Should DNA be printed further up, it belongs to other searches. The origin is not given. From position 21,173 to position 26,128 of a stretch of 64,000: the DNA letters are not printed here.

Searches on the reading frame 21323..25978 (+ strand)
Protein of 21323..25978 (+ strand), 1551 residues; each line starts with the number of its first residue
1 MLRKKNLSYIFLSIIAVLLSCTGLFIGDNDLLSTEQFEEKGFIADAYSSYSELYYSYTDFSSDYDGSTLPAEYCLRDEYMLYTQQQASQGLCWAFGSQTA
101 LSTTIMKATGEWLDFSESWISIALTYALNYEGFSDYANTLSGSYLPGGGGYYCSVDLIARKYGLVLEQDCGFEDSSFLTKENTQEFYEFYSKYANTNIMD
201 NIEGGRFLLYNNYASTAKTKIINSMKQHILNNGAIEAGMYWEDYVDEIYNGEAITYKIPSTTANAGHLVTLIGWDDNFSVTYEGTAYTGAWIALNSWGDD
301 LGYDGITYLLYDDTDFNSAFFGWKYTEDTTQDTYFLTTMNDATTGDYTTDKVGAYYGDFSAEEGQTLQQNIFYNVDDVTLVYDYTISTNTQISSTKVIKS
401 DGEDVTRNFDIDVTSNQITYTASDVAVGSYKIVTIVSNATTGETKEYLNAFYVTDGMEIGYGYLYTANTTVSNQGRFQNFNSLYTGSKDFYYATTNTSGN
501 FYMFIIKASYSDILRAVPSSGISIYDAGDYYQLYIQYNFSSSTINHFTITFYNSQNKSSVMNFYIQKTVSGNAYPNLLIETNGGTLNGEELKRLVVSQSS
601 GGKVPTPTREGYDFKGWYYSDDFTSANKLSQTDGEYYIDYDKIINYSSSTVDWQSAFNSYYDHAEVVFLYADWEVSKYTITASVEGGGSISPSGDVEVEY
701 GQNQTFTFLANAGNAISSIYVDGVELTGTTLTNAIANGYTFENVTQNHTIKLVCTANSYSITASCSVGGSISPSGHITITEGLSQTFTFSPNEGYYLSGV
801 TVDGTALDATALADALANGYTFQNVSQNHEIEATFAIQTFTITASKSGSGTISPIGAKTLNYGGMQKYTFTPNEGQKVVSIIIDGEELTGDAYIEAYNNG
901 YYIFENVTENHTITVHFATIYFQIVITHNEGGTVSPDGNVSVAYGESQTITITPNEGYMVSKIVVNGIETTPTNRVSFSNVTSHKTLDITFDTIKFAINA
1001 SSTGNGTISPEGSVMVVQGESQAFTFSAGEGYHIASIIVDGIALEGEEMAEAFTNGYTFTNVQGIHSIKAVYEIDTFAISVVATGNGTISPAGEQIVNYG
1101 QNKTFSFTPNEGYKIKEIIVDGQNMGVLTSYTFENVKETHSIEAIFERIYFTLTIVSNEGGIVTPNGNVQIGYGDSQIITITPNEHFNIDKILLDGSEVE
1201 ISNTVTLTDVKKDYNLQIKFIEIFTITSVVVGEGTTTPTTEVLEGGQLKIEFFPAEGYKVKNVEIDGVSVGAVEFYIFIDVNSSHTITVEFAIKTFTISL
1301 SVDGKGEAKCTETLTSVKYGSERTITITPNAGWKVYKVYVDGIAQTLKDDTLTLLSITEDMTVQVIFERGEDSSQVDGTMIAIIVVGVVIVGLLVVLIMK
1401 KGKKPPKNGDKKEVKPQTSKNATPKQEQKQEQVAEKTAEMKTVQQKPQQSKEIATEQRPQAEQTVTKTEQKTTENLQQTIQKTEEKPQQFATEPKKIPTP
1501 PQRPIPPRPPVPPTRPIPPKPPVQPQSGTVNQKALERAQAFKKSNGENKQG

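Call 78: search_protein_families(library=pfam, proteins=[window:21323-25978:+], max_evalue=0.001)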
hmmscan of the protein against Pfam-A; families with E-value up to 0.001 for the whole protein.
window:21323-25978:+ (1551 aa): 3 families
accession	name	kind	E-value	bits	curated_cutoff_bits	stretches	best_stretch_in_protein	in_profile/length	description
PF18998.6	Flg_new_2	-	3.4e-19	69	23.6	1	1079-1149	3-72/73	Divergent InlB B-repeat domain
PF09479.16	Flg_new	-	1.4e-06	28.8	27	1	580-626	6-47/65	Listeria-Bacteroides repeat domain (List_Bact_rpt)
PF00112.29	Peptidase_C1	-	1.3e-05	25.8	20.7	1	79-310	13-203/220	Papain family cysteine protease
